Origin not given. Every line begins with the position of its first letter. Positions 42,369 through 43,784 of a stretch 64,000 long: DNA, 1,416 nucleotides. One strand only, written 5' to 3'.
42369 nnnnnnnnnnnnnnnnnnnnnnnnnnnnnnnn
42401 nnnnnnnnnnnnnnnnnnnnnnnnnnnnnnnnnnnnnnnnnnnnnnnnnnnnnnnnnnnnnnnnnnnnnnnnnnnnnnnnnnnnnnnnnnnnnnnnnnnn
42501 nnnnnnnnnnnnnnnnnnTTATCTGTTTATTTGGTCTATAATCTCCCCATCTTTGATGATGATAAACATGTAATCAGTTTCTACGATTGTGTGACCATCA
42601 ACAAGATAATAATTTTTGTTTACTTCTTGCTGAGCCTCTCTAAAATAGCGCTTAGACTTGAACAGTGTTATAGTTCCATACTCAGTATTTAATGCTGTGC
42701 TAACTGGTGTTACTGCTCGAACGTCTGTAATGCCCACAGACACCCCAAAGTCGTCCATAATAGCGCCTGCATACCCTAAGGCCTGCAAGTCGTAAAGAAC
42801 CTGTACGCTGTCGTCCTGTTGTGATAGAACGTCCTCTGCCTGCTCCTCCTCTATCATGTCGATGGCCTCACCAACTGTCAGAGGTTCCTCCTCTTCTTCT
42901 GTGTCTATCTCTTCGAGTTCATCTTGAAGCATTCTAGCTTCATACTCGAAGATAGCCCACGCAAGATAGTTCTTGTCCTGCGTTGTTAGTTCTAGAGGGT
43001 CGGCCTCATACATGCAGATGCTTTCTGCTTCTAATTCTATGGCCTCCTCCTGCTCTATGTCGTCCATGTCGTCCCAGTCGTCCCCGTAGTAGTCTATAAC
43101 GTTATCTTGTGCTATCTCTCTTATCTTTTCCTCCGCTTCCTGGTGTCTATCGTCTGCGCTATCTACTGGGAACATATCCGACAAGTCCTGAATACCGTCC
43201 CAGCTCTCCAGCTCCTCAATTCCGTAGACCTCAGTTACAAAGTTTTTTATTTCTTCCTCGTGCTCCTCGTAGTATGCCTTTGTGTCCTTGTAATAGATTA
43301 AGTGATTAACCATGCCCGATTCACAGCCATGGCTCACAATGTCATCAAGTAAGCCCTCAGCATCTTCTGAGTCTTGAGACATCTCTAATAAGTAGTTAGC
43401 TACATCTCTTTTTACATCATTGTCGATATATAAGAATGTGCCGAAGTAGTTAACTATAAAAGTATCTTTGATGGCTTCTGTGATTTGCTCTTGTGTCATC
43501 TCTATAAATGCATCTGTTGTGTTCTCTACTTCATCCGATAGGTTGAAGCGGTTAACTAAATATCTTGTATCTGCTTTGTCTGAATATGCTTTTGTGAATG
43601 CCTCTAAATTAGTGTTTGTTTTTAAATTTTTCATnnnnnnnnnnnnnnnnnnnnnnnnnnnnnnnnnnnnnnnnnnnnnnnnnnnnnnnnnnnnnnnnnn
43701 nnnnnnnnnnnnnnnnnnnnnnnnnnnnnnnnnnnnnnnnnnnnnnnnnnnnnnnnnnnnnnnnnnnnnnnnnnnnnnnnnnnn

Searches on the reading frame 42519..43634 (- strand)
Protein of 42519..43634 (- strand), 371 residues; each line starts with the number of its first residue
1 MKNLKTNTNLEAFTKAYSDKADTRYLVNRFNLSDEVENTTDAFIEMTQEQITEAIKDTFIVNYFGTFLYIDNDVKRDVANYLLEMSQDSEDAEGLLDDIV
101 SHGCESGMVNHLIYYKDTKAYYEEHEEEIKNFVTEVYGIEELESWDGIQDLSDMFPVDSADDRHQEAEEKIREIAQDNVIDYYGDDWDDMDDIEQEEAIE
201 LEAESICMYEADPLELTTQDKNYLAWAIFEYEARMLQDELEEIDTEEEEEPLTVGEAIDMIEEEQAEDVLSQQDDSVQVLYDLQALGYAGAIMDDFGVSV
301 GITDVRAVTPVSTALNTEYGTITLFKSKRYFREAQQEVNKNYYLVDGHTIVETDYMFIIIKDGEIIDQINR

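Call 3: search_protein_families(library=pfam, proteins=[window:42519-43634:-], max_evalue=1)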
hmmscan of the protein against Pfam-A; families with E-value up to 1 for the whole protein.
window:42519-43634:- (371 aa): 2 families
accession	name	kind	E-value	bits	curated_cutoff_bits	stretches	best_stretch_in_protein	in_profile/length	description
PF23864.1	DUF7222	-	2.2e-16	60.5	27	1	83-242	5-108/108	Domain of unknown function (DUF7222)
PF24023.1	DUF7335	-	0.0048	17.7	27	1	317-365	44-95/101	Family of unknown function (DUF7335)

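Call 4: search_protein_families(library=phrogs, proteins=[window:42519-43634:-], max_evalue=0.01)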
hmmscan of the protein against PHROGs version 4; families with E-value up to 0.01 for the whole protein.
window:42519-43634:- (371 aa): 3 families
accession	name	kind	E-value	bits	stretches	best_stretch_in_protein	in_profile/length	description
phrog_27501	-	unknown function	1.6e-22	81.6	1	74-243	1-180/185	-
phrog_2543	-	unknown function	2e-11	45.3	1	90-221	11-139/157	-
phrog_2601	-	unknown function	0.0052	18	1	312-366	41-98/103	-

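Call 88: search_protein_families(library=padloc, proteins=[window:42519-43631:-], max_evalue=0.001)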
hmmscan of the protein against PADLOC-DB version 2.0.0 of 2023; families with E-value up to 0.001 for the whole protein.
window:42519-43631:- (370 aa): 0 families
